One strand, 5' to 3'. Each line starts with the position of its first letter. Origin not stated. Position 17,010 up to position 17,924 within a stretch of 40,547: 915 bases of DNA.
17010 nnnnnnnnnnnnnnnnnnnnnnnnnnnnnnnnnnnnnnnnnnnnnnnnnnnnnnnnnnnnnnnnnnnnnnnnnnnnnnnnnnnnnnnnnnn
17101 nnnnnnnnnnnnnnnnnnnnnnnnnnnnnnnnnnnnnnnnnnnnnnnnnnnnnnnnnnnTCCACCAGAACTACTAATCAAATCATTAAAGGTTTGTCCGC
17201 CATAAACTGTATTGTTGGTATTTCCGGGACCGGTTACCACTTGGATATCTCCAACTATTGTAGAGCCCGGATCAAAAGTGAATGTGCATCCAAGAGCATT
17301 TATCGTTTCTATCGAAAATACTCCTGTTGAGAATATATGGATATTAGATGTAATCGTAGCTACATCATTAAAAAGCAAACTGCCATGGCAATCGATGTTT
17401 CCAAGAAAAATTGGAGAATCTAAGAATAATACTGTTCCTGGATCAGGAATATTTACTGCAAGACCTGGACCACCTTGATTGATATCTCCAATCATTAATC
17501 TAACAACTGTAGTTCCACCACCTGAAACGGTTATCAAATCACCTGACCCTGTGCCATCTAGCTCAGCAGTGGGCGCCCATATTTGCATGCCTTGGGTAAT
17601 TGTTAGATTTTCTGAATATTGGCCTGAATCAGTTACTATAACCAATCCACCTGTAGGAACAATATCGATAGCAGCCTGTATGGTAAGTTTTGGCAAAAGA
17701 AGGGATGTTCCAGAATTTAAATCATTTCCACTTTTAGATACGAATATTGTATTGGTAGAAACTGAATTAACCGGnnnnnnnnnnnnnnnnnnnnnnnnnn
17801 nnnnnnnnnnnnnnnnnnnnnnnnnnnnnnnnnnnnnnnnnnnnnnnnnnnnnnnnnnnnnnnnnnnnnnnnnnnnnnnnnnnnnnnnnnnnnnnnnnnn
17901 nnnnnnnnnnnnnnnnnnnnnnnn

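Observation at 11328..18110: Five beta-helix cap motifs across four consecutive tailspike genes: a multi-depolymerase host-recognition arsenal in a 40-kb podovirus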

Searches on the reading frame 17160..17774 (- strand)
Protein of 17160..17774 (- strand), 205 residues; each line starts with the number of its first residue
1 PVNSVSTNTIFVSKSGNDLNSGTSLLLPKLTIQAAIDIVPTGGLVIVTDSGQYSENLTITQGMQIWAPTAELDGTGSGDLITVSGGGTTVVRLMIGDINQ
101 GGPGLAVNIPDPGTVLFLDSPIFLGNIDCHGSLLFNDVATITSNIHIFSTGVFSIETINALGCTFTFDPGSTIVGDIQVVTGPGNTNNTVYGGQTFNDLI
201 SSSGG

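Call 16: find_homologous_proteins(query=A1, max_evalue=0.001)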
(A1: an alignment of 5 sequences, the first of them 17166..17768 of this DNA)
Query A1 (5 sequences) (201 aa, profile of the alignment): 2 proteins with E <= 0.001 among 4489 candidates.
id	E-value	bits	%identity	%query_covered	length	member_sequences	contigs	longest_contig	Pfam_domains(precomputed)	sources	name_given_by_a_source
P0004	8.4e-8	50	41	34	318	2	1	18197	-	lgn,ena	-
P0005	2.9e-4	39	47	32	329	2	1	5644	-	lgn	-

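Call 20: find_homologous_proteins(query=A2, max_evalue=0.01)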
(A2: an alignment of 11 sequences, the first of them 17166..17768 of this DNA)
Query A2 (11 sequences) (201 aa, profile of the alignment): 11 proteins with E <= 0.01 among 8000 candidates.
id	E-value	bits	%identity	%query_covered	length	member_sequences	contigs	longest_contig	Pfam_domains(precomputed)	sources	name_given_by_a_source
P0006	1.1e-51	194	100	100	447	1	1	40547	-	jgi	-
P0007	1.7e-43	167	31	49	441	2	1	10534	-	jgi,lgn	-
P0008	1.3e-42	164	66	98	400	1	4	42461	-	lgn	-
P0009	1.5e-37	148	67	98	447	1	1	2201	-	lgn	-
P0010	8.9e-37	145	67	98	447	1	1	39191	-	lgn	-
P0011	6.8e-34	136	64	98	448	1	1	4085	-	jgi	-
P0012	4.5e-33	133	40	94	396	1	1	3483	-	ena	-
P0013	3.9e-32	130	38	98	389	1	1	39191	-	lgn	-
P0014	5.9e-31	126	39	95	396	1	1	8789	-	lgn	-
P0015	7.0e-31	126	57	95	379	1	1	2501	-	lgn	-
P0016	1.2e-8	53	38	32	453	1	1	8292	-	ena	-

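Call 23: search_protein_representatives(alignment_id=A1)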
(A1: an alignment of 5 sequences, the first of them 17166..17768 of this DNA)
Query: 5 sequences, 208 profile positions. Proteins with E-value up to 0.001 (for the whole library): 1775; up to 1e-10: 191; up to 1e-30: 24. The best 150 are listed.
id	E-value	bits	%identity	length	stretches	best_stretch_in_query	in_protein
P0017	1.4e-79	282.9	-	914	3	5-182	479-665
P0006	6.3e-75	267.7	-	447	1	2-207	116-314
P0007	5.1e-59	215.7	-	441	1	5-192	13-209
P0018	5.5e-59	215.6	-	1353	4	1-180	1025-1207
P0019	1.5e-56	207.7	-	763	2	3-206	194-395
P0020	7.3e-49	182.6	-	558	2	8-176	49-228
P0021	9.1e-48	179.0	-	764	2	3-204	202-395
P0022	1.1e-46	175.5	-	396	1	3-208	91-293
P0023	3.5e-46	173.8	-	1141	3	6-158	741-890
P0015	1.1e-44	169.0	-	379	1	3-202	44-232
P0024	1.8e-44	168.2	-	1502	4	7-189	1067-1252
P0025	1.4e-42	162.1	-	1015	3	6-186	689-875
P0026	7.1e-42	159.7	-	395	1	3-208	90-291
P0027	4.8e-40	153.8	-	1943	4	4-116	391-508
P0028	1.1e-39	152.6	-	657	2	5-178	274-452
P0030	1.4e-37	145.8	-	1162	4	4-104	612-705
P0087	6.7e-17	78.2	-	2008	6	4-161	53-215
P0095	2.3e-16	76.4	-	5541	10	7-62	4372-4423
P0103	9.3e-16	74.4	-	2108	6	4-182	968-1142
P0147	1.5e-12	63.9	-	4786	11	6-55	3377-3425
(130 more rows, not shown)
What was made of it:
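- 1775 relatives were found in an exhaustive search (call 23).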

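Call 29: search_protein_families(library=pfam, alignment_id=A4, max_evalue=0.001)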
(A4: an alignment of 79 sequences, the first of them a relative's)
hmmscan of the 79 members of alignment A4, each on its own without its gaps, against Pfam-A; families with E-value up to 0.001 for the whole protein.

A. member 1, P0017 (914 aa): 1 family
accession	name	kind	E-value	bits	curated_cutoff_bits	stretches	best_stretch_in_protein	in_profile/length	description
PF21722.4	Gly_rich_2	-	7.8e-11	42.9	24.3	1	711-908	2-223/226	Glycine-rich domain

B. families by the number of members that match (of 79 scanned): 4 families
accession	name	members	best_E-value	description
PF21722.4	Gly_rich_2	4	2.9e-14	Glycine-rich domain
PF14355.11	Abi_C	2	0.0001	Abortive infection C-terminus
PF01391.23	Collagen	1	5.9e-27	Collagen triple helix repeat (20 copies)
PF25436.1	BSD2_CRD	1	0.00037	BSD2 cysteine rich domain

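Call 38: find_encoding_contigs(protein=P0010, flank=10000, max_places=3)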
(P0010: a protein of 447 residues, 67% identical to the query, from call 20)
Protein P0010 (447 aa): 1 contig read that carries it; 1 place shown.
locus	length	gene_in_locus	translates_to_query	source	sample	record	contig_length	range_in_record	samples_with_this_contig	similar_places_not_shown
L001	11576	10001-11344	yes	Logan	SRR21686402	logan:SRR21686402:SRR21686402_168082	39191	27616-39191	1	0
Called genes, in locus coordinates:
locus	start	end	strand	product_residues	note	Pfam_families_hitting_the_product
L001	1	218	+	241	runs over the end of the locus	-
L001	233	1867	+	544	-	PF11134:Phage_stabilise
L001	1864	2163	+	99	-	-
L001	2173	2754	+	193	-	-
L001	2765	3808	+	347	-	-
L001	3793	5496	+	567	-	-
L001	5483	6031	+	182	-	-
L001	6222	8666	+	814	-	-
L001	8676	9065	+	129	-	-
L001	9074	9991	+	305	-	-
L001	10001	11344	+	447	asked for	-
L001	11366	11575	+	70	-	?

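Call 39: find_encoding_contigs(protein=P0008, flank=10000, max_places=4)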
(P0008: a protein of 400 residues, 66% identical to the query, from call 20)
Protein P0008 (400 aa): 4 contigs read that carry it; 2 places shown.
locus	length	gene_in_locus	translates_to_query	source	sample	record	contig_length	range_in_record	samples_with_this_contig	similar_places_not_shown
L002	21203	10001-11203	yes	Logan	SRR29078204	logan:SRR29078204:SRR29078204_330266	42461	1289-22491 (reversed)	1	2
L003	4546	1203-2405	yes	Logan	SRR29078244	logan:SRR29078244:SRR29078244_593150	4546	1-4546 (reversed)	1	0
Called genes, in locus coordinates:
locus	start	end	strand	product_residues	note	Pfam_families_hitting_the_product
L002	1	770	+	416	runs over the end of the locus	-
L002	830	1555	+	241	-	-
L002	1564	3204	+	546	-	PF11134:Phage_stabilise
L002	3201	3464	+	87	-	-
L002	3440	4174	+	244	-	-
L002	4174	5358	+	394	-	-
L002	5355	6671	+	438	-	-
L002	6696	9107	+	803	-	-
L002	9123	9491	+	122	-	-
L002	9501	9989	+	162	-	-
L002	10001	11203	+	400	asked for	-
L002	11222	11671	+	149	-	-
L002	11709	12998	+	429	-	-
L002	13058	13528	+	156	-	-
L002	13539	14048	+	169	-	-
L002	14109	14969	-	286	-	-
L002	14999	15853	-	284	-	-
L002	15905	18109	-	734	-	PF16510:P22_portal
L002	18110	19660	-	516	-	-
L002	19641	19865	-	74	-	-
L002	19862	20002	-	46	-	-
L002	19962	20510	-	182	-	-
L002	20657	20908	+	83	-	-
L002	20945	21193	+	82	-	-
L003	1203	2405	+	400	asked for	-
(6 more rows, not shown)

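Call 41: find_encoding_contigs(protein=P0013, flank=10000, max_places=2)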
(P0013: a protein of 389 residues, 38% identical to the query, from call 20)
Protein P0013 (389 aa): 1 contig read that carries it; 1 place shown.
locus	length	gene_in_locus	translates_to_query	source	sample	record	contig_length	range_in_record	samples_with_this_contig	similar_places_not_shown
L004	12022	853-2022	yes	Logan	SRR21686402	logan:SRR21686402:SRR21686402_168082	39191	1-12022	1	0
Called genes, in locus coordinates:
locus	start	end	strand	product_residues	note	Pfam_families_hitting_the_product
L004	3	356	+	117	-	?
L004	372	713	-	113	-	-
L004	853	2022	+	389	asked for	-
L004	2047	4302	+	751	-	-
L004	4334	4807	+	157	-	-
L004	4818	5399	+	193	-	-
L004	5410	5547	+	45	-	-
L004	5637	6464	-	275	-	-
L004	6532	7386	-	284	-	-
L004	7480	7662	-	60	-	-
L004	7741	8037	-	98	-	-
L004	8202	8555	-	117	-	PF09643:YopX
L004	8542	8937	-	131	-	PF09643:YopX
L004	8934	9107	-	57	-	-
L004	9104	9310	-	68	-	-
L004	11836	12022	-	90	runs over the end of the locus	PF14549:P22_Cro (weak), PF15943:YdaS_toxin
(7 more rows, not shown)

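Call 52: search_solved_structures(query=A6, max_evalue=1, show_alignments=3)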
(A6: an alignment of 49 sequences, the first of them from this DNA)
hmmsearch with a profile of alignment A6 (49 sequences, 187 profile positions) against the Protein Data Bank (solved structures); distinct sequences matched with E-value up to 1: 16.
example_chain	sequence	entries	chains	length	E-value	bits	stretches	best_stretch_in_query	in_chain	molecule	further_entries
5c1e_A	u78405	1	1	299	0.0017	21.6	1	26-142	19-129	Pectinesterase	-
5c1c_A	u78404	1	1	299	0.0024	21.1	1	26-142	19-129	Pectinesterase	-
4zya_A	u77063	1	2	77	0.0076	19.5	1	5-39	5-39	Asparagine--tRNA ligase, cytoplasmic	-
9rkv_M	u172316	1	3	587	0.0089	19.2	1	8-39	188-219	Putative tail fiber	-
1qjv_A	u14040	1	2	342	0.0093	19.2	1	24-77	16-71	PECTIN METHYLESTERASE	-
2ntb_A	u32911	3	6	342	0.0093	19.2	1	24-77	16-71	Pectinesterase A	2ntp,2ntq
2nsp_A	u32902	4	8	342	0.01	19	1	24-77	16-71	Pectinesterase A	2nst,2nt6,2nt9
8fqc_P1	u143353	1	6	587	0.015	18.5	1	8-39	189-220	Tail Spike protein, gp124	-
5gqc_A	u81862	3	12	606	0.027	17.7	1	3-35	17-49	Lacto-N-biosidase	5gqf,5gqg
24mr_A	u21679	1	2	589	0.048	16.8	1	4-35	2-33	Lacto-N-biosidase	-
8fa3_A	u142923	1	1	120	0.061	16.5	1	5-39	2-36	Asparagine--tRNA ligase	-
1xg2_A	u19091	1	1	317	0.072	16.3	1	26-86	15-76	Pectinesterase 1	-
3vst_A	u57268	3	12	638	0.096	15.9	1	6-44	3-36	Xylosidase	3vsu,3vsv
8tne_A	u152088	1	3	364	0.18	15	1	25-69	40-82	Pectinesterase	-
8tc8_A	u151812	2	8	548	0.2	14.8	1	5-39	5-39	Asparagine--tRNA ligase, cytoplasmic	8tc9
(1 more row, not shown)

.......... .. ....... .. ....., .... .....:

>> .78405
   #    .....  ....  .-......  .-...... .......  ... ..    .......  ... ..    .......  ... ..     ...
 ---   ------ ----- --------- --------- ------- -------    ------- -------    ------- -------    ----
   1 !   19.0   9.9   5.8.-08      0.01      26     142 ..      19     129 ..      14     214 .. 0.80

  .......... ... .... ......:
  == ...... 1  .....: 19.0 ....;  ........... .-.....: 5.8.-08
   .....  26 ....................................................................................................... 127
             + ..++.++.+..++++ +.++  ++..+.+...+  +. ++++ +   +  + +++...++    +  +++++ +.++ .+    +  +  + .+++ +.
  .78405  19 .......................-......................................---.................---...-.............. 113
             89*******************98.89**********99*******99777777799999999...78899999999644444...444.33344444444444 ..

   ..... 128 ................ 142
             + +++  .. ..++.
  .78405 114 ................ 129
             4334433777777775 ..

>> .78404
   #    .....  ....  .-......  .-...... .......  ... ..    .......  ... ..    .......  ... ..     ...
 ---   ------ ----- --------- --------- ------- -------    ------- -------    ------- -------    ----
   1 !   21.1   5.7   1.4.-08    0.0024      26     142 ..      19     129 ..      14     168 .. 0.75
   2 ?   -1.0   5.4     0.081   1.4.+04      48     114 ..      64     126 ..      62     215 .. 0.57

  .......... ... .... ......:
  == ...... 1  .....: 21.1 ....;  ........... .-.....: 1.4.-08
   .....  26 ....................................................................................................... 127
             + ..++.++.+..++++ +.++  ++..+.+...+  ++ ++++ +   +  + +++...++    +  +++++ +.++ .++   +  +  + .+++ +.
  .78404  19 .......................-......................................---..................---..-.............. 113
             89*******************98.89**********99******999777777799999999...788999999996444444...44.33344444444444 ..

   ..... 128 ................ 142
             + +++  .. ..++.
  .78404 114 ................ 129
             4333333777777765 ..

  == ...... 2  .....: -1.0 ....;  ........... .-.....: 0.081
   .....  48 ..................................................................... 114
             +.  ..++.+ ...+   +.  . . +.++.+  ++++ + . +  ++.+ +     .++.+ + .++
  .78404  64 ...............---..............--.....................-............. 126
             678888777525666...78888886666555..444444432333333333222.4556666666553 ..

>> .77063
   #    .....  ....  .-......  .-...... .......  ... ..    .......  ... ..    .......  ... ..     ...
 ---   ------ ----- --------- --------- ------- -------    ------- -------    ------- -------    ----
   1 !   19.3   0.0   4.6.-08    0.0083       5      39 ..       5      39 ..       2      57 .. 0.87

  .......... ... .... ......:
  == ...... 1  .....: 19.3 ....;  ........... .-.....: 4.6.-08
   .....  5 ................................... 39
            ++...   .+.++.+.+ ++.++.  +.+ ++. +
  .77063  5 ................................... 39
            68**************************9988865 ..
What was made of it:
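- On Right-handed parallel beta-helix (pectin-lyase-like fold): The profile aligns to the N-terminal starts of pectinesterase, GH136, 7-7-1 gp015 and Milano gp124 (call 52).
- Closest known: Cap region of CE8 pectin methylesterases, DUF1565. Same: Pectinesterase 5c1e aligns over profile positions 26-142 (E 1.7e-3; call 52).
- The unit profile hits the N-terminal caps of pectinesterase, GH136, 7-7-1 gp015 (188-219) and Milano gp124 (189-220) (call 52). PDB sequence similarity is confined to the cap and first rungs (call 52).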

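Call 53: search_protein_families(library=pfam, alignment_id=A6, max_evalue=1)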
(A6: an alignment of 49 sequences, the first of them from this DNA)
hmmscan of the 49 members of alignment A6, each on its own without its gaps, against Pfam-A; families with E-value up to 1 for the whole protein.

A. member 1, seq(205 aa): 0 families

B. families by the number of members that match (of 49 scanned): 19 families
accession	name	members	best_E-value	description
PF01095.25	Pectinesterase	4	0.018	Pectinesterase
PF07602.17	DUF1565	2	0.0012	Protein of unknown function (DUF1565)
PF13953.12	PapC_C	2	0.046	PapC C-terminal domain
PF10531.15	SLBB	1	4.2e-06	SLBB domain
PF10106.14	DUF2345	1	0.0066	Uncharacterized protein conserved in bacteria (DUF2345)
PF25441.1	Hexapep_UGP3_C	1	0.014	UGP3-like, C-terminal hexapeptide repeats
PF05949.17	DUF881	1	0.029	Bacterial protein of unknown function (DUF881)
PF03968.19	LptD_N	1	0.039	LptA/(LptD N-terminal domain) LPS transport protein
PF22820.2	TcaA_3rd_4th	1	0.041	TcaA protein 3rd/4th domain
PF14423.12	Imm5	1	0.05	Immunity protein Imm5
PF18316.7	S-l_SbsC_C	1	0.064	S-layer protein SbsC C-terminal domain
PF23897.1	DUF7245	1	0.067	Family of unknown function (DUF7245)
PF15454.11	LAMTOR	1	0.083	Late endosomal/lysosomal adaptor and MAPK and MTOR activator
PF01324.24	Diphtheria_R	1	0.11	Diphtheria toxin, R domain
PF14597.12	Lactamase_B_5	1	0.12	Metallo-beta-lactamase superfamily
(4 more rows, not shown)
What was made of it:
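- Closest known: Cap region of CE8 pectin methylesterases, DUF1565. Different: All scores are below Pfam thresholds (best 0.0012 for DUF1565 and 0.018 for Pectinesterase among 49 units; call 53).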
